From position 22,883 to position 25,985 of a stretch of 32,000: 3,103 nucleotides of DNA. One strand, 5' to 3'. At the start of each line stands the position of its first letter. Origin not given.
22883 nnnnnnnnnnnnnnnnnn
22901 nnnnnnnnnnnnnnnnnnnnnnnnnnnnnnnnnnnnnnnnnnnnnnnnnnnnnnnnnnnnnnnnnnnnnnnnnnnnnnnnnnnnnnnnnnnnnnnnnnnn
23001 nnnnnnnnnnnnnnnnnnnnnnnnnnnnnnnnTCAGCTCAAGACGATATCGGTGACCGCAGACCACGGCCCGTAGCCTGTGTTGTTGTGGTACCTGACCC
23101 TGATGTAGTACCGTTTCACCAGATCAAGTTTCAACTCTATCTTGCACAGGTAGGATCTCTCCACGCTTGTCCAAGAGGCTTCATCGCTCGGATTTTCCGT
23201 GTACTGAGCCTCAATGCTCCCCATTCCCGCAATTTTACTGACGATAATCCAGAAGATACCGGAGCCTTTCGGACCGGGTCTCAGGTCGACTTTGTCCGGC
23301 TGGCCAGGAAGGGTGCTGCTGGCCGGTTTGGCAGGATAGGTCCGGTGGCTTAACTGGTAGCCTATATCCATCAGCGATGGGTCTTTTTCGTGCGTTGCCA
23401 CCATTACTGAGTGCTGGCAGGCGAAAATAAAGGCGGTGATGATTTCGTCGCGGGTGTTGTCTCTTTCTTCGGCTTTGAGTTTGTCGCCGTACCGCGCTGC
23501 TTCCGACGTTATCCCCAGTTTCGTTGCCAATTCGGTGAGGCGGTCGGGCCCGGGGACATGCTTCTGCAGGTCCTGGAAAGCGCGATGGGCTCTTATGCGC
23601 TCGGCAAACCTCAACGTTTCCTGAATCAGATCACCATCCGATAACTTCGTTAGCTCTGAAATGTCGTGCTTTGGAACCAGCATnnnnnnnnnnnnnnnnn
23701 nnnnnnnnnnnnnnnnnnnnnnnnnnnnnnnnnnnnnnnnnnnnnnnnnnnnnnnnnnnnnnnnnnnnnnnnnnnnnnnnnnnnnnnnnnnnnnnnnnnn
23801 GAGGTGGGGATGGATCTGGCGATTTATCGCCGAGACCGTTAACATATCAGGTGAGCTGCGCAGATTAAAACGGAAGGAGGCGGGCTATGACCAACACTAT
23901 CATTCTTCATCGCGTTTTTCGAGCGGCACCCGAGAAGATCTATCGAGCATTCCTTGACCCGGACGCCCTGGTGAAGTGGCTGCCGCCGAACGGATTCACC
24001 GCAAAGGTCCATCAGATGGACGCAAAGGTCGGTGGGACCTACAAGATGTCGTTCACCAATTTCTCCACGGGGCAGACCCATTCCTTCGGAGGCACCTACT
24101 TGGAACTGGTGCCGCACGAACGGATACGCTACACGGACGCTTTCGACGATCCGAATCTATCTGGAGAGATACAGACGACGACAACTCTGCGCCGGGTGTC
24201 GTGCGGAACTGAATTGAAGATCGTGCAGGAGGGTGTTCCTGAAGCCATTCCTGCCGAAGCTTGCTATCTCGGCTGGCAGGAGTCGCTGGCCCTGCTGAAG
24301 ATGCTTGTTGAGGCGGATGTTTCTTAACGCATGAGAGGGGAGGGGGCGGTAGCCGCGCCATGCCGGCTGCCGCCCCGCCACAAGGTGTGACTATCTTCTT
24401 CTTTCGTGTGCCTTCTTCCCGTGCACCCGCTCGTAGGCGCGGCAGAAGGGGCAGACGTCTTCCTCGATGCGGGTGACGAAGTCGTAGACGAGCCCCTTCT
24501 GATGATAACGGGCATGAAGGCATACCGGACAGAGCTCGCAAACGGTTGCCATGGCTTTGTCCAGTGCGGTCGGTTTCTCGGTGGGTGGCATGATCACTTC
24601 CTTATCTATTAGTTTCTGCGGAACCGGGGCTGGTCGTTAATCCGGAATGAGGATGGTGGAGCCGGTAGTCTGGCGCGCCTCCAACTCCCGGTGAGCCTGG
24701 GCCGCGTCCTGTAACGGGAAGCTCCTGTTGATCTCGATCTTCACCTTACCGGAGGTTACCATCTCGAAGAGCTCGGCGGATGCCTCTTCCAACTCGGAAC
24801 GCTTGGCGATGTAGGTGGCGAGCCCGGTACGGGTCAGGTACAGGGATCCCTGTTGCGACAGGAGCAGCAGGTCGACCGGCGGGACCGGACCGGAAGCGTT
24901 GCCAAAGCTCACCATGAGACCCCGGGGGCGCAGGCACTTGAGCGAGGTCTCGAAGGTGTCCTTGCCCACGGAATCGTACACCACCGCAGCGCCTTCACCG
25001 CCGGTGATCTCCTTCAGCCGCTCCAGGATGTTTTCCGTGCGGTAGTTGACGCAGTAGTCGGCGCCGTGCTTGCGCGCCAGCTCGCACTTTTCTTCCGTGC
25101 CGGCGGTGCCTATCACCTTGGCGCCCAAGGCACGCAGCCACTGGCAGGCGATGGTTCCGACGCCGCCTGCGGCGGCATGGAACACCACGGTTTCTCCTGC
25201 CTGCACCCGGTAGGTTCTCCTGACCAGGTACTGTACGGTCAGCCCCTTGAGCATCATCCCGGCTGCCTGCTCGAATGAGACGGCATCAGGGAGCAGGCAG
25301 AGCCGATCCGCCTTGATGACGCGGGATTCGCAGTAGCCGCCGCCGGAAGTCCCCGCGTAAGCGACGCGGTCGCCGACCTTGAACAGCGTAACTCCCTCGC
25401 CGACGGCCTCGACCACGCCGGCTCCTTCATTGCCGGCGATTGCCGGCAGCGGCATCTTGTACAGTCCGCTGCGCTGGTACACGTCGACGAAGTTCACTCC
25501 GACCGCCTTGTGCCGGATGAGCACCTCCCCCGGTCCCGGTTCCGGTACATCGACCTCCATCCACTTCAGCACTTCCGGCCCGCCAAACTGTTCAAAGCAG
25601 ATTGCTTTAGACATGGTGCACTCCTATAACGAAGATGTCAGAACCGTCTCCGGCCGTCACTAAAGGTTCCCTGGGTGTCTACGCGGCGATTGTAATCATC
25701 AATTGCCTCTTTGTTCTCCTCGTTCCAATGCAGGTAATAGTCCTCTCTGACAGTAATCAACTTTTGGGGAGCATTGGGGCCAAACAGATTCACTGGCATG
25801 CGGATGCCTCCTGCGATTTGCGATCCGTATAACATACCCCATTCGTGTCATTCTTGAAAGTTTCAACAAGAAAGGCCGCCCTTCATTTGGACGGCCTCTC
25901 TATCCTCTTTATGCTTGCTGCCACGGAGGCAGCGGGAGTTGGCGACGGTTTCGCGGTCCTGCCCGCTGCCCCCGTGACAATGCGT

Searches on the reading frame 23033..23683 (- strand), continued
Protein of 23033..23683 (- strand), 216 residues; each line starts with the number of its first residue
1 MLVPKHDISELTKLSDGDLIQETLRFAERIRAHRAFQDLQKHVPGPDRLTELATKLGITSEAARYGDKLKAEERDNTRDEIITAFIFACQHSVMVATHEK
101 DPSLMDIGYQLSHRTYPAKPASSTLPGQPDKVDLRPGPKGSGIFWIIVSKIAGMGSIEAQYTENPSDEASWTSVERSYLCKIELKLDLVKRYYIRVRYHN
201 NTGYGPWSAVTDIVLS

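Call 78: find_encoding_contigs(protein=P0196, flank=5000, max_places=3)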
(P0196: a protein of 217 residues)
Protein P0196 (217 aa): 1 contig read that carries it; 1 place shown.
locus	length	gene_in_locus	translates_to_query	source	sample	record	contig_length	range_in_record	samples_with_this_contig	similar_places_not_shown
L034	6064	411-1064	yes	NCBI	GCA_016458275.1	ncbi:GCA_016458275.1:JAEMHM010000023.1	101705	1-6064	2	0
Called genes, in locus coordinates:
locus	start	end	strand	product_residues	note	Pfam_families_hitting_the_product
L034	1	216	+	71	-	?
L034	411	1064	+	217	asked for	-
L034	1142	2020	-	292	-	PF01073:3Beta_HSD (weak), PF01370:Epimerase, PF04321:RmlD_sub_bind, PF05368:NmrA, PF13460:NAD_binding_10, PF16363:GDP_Man_Dehyd (weak)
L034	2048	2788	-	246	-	PF00106:adh_short, PF08659:KR, PF13561:adh_short_C2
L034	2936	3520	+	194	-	PF00440:TetR_N, PF16859:TetR_C_11 (weak), PF21597:TetR_C_43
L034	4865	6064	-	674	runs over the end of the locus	PF00672:HAMP (weak), PF00015:MCPsignal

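Call 79: find_encoding_contigs(protein=P0288, flank=5000, max_places=4)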
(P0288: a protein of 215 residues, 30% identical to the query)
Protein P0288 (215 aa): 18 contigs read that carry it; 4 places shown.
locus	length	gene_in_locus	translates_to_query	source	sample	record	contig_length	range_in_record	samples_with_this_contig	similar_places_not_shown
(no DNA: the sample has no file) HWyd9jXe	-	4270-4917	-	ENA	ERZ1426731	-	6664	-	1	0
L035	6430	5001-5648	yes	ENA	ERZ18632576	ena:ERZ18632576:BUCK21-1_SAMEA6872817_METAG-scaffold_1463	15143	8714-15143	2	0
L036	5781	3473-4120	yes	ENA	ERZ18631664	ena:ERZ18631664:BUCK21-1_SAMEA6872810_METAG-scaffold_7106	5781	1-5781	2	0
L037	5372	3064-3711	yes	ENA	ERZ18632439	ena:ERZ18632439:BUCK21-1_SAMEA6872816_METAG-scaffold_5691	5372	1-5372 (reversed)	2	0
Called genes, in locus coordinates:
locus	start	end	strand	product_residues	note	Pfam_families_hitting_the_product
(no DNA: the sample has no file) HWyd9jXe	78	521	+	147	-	-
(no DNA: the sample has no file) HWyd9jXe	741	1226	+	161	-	PF13613:HTH_Tnp_4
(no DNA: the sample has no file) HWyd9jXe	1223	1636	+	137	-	PF13359:DDE_Tnp_4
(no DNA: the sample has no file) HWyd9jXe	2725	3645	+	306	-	-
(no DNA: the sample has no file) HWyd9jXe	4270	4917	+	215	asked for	-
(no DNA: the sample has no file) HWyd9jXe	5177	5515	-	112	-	-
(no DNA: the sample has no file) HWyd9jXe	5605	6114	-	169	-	-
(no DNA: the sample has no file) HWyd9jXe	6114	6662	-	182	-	?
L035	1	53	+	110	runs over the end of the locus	PF09827:CRISPR_Cas2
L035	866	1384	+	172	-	-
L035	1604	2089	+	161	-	PF13613:HTH_Tnp_4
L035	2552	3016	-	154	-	-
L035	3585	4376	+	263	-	-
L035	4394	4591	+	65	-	-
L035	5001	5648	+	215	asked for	-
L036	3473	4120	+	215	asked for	-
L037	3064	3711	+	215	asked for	-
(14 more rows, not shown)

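Call 81: search_dna_similar(query=window:23036-23683:-, collection=plasmids, mode=protein, max_evalue=0.001)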
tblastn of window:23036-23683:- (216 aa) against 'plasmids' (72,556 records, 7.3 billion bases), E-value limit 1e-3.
No match.

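Call 82: search_dna_similar(query=window:23036-23683:-, collection=phages, mode=protein, max_evalue=0.001)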
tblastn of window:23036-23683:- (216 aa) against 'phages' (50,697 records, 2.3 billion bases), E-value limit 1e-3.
No match.

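Call 93: search_protein_families(library=pfam, proteins=[L022:786-2240:+, L022:4490-5494:-, L022:5734-6297:+, L023:4690-5829:-, L023:5952-6473:-, L023:1303-1827:-, L025:846-2783:+, L025:4692-5615:+, L028:264-2243:-, L028:5116-6168:+], max_evalue=0.001)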
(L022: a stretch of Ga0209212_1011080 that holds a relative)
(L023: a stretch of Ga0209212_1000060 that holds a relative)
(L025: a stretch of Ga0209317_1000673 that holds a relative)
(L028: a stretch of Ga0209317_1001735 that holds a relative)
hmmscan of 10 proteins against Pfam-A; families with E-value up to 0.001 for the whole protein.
L022:786-2240:+ (484 aa): 7 families
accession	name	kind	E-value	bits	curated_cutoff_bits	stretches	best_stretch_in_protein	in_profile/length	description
PF02518.31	HATPase_c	-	5.2e-19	69.2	26.4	1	378-483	5-108/111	Histidine kinase-, DNA gyrase B-, and HSP90-like ATPase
PF08447.18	PAS_3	-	1.8e-08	34.9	25.6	1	134-204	3-73/89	PAS fold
PF00989.32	PAS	-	2.6e-07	31.1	22.6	1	112-221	2-113/113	PAS fold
PF13426.13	PAS_9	-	9.2e-07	29.5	27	1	123-223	3-103/103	PAS domain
PF00512.31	HisKA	-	2.7e-05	24.6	26.9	1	265-328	2-60/66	His Kinase A (phospho-acceptor) domain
PF08448.16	PAS_4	-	7e-05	23.5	23.1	1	129-226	14-110/110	PAS fold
PF13188.13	PAS_8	-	0.00013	22.1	21.8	1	111-161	1-50/65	PAS domain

L022:4490-5494:- (334 aa): 2 families
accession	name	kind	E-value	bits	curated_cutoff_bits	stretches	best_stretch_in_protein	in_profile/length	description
PF01797.21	Y1_Tnp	-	2.3e-09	37.8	23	1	15-121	8-119/121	Transposase IS200 like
PF08299.17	Bac_DnaA_C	-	1.4e-08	35.1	31.5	1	243-305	2-65/69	Bacterial dnaA protein helix-turn-helix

L022:5734-6297:+ (187 aa): 0 families

L023:4690-5829:- (379 aa): 4 families
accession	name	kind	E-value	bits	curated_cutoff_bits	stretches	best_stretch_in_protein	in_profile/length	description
PF13776.11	DUF4172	-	3e-31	108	25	1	12-93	1-82/82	Domain of unknown function (DUF4172)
PF02661.23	Fic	-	1e-12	49.2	24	1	122-230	2-91/93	Fic/DOC family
PF22168.2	DIP2311-like_C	-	9.9e-05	23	27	1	332-375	19-62/63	Transcriptional regulator DIP2311-like, C-terminal domain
PF13545.12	HTH_Crp_2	-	0.00099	19.5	27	0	317-367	3-57/70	Crp-like helix-turn-helix domain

L023:5952-6473:- (173 aa): 0 families

L023:1303-1827:- (174 aa): 0 families

L025:846-2783:+ (645 aa): 4 families
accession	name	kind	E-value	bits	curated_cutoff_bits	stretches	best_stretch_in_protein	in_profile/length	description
PF02518.31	HATPase_c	-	1.6e-25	90.1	26.4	1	541-642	5-108/111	Histidine kinase-, DNA gyrase B-, and HSP90-like ATPase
PF08448.16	PAS_4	-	4e-15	56.4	23.1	1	220-329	2-110/110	PAS fold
PF00512.31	HisKA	-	4e-06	27.2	26.9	1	390-438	3-60/66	His Kinase A (phospho-acceptor) domain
PF14501.12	HATPase_c_5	-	0.00024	21.4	22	1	542-630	6-91/102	GHKL domain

L025:4692-5615:+ (307 aa): 2 families
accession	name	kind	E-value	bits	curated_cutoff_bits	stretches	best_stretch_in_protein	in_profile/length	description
PF00293.34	NUDIX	-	4.7e-16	59.5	21.1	1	155-262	11-116/134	NUDIX domain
PF22327.2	Nudt16-like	-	0.0006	20.2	27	1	167-203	27-64/161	U8 snoRNA-decapping enzyme-like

L028:264-2243:- (659 aa): 3 families
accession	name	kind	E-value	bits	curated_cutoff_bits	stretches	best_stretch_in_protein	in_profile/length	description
PF01381.28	HTH_3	-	4.2e-07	30.3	23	1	22-77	2-55/55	Helix-turn-helix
PF12844.13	HTH_19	-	1.7e-06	28.2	30.2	1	19-77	2-57/64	Helix-turn-helix domain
PF13560.12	HTH_31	-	6.8e-05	23.5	27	1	16-68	1-52/64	Helix-turn-helix domain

L028:5116-6168:+ (350 aa): 1 family
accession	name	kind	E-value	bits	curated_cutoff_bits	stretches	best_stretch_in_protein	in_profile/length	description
PF04015.17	DUF362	-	2.5e-50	171.7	24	1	86-282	1-199/200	Domain of unknown function (DUF362)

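Call 94: find_related_loci(query=A3, collection=viral_contigs, flank=3000)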
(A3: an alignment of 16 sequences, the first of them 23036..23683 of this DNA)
Query A3 (216 aa) in viral_contigs; peptide patterns used: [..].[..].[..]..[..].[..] (x = any residue, [..] = any of these).
2 stretches matched a pattern, but none encodes a relative of the query by tblastn (E <= 1e-3).

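Call 101: search_protein_families(library=pfam, alignment_id=A2, max_evalue=1)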
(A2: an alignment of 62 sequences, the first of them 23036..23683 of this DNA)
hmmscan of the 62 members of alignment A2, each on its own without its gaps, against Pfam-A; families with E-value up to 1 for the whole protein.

A. member 1, window:23036-23683:- (216 aa): 0 families

B. families by the number of members that match (of 62 scanned): 31 families (the first 25 are shown)
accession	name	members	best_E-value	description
PF00041.27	fn3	37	2.9e-08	Fibronectin type III domain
PF16656.11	Pur_ac_phosph_N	32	5.2e-05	Purple acid Phosphatase, N-terminal domain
PF21605.3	CRLF2-like_D2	21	0.00014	Cytokine receptor-like factor 2-like, D2 domain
PF16655.11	PhoD_N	18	0.00016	PhoD-like phosphatase, N-terminal domain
PF25788.1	Ig_Rha78A_N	15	0.0016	Rha78A-like, N-terminal immunoglobulin domain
PF25059.1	FN3_DSCAM-DSCAML_C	4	0.00057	DSCAM/DSCAML C-terminal Fn3-like domain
PF25814.1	fn3_SORL1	2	0.016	SORL1-like, fn3 domain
PF23519.1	Microp_apicomplexa_10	2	0.12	Apicomplexa microprotein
PF24761.1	C2H2_ASCIZ_4th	1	0.0028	ASCIZ forth C2H2 zinc finger domain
PF22146.1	LicP_NPro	1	0.029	LicP N-terminal prodomain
PF24946.1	Fn3_Dep-1_4th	1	0.046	Dep-1 fourth Fn3-like domain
PF11029.13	DAZAP2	1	0.055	DAZ associated protein 2 (DAZAP2)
PF00300.27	His_Phos_1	1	0.068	Histidine phosphatase superfamily (branch 1)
PF15544.11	Ntox6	1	0.077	Bacterial toxin 6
PF09109.15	Xol-1_GHMP-like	1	0.08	Switch protein XOL-1, GHMP-like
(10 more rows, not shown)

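Call 102: list_cluster_members(proteins=[P0133, P0134, P0135, P0136, P0137, P0138, P0139, P0140, P0141, P0142])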
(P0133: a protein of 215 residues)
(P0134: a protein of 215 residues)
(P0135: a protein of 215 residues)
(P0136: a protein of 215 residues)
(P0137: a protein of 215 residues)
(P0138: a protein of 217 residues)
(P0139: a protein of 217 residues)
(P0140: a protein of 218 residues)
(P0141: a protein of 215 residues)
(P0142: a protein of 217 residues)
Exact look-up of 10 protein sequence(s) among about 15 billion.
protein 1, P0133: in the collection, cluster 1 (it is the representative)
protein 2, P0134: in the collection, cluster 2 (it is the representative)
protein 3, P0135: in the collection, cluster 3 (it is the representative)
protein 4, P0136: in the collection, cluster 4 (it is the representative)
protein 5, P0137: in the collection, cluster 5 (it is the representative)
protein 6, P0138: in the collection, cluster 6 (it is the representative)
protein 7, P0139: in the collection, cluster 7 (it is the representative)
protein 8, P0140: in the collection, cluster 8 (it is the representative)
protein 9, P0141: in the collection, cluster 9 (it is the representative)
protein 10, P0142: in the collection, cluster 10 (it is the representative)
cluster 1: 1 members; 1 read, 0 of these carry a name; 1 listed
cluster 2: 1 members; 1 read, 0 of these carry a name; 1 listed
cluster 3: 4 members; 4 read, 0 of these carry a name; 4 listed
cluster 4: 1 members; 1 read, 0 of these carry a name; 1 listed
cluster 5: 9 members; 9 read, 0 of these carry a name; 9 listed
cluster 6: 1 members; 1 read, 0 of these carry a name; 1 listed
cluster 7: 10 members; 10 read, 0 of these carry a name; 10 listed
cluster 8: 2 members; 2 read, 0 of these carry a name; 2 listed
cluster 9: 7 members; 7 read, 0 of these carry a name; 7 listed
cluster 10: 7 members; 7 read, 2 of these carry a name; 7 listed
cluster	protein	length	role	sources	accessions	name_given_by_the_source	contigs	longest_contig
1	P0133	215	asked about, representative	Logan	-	-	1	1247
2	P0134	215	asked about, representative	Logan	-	-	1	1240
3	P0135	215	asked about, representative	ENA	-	-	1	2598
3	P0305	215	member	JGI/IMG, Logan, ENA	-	-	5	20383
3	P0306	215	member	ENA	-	-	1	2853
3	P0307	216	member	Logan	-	-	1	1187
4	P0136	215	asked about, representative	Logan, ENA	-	-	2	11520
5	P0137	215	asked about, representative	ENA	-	-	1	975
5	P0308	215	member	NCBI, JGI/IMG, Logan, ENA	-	-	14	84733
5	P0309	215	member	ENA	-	-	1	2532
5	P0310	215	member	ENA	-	-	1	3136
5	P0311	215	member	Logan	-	-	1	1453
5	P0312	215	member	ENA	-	-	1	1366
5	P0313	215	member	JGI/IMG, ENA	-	-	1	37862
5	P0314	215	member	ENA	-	-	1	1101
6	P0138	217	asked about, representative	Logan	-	-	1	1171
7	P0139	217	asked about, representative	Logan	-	-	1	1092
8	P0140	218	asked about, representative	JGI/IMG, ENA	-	-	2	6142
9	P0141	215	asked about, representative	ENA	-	-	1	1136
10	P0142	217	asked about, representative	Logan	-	-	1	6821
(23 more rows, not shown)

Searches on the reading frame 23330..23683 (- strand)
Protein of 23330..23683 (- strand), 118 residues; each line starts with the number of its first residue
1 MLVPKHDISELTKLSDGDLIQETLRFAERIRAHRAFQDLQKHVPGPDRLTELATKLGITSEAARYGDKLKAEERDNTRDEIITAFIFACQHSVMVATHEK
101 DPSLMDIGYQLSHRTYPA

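Call 72: search_solved_structures(query=A4, max_evalue=10)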
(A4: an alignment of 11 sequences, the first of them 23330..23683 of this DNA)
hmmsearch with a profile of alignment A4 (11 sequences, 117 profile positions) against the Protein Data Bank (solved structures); distinct sequences matched with E-value up to 10: 13.
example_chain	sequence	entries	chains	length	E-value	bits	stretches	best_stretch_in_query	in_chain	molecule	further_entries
8g2z_0S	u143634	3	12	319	0.018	18.3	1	5-48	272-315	Parkin co-regulated protein PACRGA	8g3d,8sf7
6ndu_A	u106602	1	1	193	0.16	15.2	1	7-47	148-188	Parkin coregulated gene protein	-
6nep_A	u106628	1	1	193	0.16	15.2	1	7-47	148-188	Parkin coregulated gene protein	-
8i7o_XJ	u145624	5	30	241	0.18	15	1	7-47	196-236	Parkin coregulated gene protein homolog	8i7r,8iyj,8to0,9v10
9cpc_2M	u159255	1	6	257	0.2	14.9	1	7-47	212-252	Parkin coregulated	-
7rro_YB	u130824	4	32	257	0.21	14.8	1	7-47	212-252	PACRG protein | Parkin coregulated gene protein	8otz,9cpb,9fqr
8bda_G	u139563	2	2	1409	0.23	14.7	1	10-83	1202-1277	Intraflagellar transport particle protein 140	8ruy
6ucc_A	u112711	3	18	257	0.25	14.6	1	7-47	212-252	Parkin coregulated gene protein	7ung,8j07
3rk3_E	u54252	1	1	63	0.85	12.9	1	45-83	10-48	Complexin-1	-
8glv_En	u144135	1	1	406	1.1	12.5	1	6-72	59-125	Dynein regulatory complex protein 9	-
5mxp_A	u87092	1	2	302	1.2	12.3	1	23-86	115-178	Alpha/beta hydrolase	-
9qn7_A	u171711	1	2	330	1.2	12.3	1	16-81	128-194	Talin-1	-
3dyj_A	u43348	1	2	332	1.3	12.3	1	16-81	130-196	TALIN-1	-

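Call 74: predict_structure(alignment_id=A4)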
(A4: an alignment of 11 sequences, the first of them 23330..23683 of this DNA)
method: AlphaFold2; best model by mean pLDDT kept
length: 118 residues; sequences in the alignment: 11
mean_pLDDT: 86.7   pTM: 0.80
mean pLDDT of the five models: 86.7, 85.3, 85.0, 84.7, 83.6
residues with pLDDT >= 90: 67; 70-90: 38; 50-70: 9; < 50: 4
segments of 3 or more residues with pLDDT < 50: 115-118
pLDDT, mean of each block of 10 residues (from residue 1): 79 94 95 83 83 93 84 93 93 90 89 58
secondary structure, 60 per line:
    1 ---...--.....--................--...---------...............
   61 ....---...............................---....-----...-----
elements in order: E4-6 H9-13 H16-31 H46-64 H68-98 H102-105 E111-113

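Call 76: fold_search(model_id=the predicted structure, library=pdb)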
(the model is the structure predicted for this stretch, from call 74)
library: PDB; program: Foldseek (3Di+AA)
matches with E <= 10: 96; with E <= 0.001: 0
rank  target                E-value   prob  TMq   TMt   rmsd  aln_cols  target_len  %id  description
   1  4bpd_B                1.0e+00  0.16  0.27  0.32   7.7       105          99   12  Structure determination of an integral membrane kinase (released 2014-05-07)
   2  1w0b_MODEL_1_A        1.3e+00  0.13  0.26  0.28  10.4        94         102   20  Solution structure of the human alpha-hemoglobin stabilizing protein (AHSP) P30A mutant (released 2004-06-10)
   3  3ze5_C                1.8e+00  0.15  0.31  0.35   7.9       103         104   12  Crystal structure of the integral membrane diacylglycerol kinase - delta4 (released 2013-05-22)
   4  3ze3_D                1.9e+00  0.15  0.32  0.34   7.9       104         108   12  Crystal structure of the integral membrane diacylglycerol kinase - delta7 (released 2013-05-22)
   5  2ouw_B                2.6e+00  0.06  0.21  0.18  19.5       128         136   14  Crystal structure of Alkylhydroperoxidase AhpD core (YP_425393.1) from Rhodospirillum rubrum ATCC 11170 at 1.95 A reso (released 2007-03-06)
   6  4brb_A                2.8e+00  0.13  0.30  0.30   6.8        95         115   14  Crystal structure of the integral membrane enzyme DgkA-ref, delta 7 (released 2014-06-18)
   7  4uxw_C                2.8e+00  0.12  0.32  0.35   7.9       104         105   12  Structure of delta4-DgkA-apo in 9.9 MAG (released 2015-09-30)
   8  3ze3_B                2.8e+00  0.11  0.27  0.32   6.7        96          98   14  Crystal structure of the integral membrane diacylglycerol kinase - delta7 (released 2013-05-22)
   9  9dva_F                3.0e+00  0.20  0.45  0.28   7.1       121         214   12  F-actin binding interface of alpha-E-catenin ABD (cadherin-catenin complex) and afadin (released 2024-10-30)
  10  5dwk_C                3.0e+00  0.10  0.29  0.32   7.8       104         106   14  Diacylglycerol Kinase solved by multi crystal multi orientation native SAD (released 2016-03-23)
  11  5l0j_A                3.0e+00  0.09  0.32  0.24   9.0       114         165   17  Human vinculin R903Q, D907R, R910T mutant(residues 891-1066) (released 2016-08-31)
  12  9qwo_B                3.0e+00  0.05  0.22  0.18   9.3       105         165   12  Vinculin tail bound to paxillin LD2 (released 2025-04-23)
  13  3h2v_C                3.0e+00  0.05  0.22  0.18   9.3       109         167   15  Human raver1 RRM1 domain in complex with human vinculin tail domain Vt (released 2009-07-28)
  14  3h2v_B                3.1e+00  0.06  0.26  0.20   8.8       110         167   14  Human raver1 RRM1 domain in complex with human vinculin tail domain Vt (released 2009-07-28)
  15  4brr_B                3.5e+00  0.08  0.27  0.32   7.7       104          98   12  Crystal structure of the integral membrane diacylglycerol kinase - delta 7.79 (released 2014-06-18)
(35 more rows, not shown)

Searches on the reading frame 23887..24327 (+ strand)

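Call 14: search_protein_families(library=pfam, proteins=[window:23887-24327:+], max_evalue=0.01)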
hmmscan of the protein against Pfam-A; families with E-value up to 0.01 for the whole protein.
window:23887-24327:+ (146 aa): 2 families
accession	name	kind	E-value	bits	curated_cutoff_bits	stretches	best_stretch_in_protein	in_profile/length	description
PF08327.17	AHSA1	-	1.2e-29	103.5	22.1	1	13-142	2-125/125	Activator of Hsp90 ATPase homolog 1-like protein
PF10604.15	Polyketide_cyc2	-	0.0095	16.7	27.4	0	9-102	8-94/142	Polyketide cyclase / dehydrase and lipid transport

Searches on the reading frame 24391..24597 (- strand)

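Call 14: search_protein_families(library=pfam, proteins=[window:24391-24597:-], max_evalue=0.01)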
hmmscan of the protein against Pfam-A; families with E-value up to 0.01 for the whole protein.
window:24391-24597:- (68 aa): 1 family
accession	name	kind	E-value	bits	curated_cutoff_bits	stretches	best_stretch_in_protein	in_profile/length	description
PF17121.11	zf-C3HC4_5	-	0.0075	16.6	27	0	21-37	2-18/51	Zinc finger, C3HC4 type (RING finger)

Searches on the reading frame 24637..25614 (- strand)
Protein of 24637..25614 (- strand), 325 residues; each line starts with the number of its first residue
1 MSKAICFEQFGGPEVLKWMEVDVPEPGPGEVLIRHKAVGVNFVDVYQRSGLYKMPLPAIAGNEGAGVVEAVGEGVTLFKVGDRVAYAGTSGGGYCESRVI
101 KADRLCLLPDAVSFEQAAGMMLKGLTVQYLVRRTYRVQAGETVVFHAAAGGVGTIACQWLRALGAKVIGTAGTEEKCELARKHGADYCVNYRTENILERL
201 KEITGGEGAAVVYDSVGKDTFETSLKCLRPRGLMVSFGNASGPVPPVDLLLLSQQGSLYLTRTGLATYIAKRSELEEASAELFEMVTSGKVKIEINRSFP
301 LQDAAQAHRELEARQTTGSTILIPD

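Call 14: search_protein_families(library=pfam, proteins=[window:24637-25614:-], max_evalue=0.01)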
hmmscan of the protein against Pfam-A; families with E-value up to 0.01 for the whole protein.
window:24637-25614:- (325 aa): 3 families
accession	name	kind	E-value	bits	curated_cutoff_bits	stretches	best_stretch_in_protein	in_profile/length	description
PF00107.32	ADH_zinc_N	-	7.3e-31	107.2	31.8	1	151-253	1-98/129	Zinc-binding dehydrogenase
PF13602.12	ADH_zinc_N_2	-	2.9e-23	83.7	27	1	184-322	2-134/134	Zinc-binding dehydrogenase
PF08240.17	ADH_N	-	7.7e-19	68.3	23.5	1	27-131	1-93/104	Alcohol dehydrogenase GroES-like domain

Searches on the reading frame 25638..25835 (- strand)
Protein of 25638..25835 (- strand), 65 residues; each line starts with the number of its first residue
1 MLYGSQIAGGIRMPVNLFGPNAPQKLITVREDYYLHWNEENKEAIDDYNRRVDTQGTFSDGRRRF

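Call 14: search_protein_families(library=pfam, proteins=[window:25638-25835:-], max_evalue=0.01)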
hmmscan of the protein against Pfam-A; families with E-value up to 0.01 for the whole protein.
window:25638-25835:- (65 aa): 1 family
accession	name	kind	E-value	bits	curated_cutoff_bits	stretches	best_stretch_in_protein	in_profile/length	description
PF07362.18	CcdA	-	2.4e-09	37.9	22.4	1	29-65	35-71/71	Post-segregation antitoxin CcdA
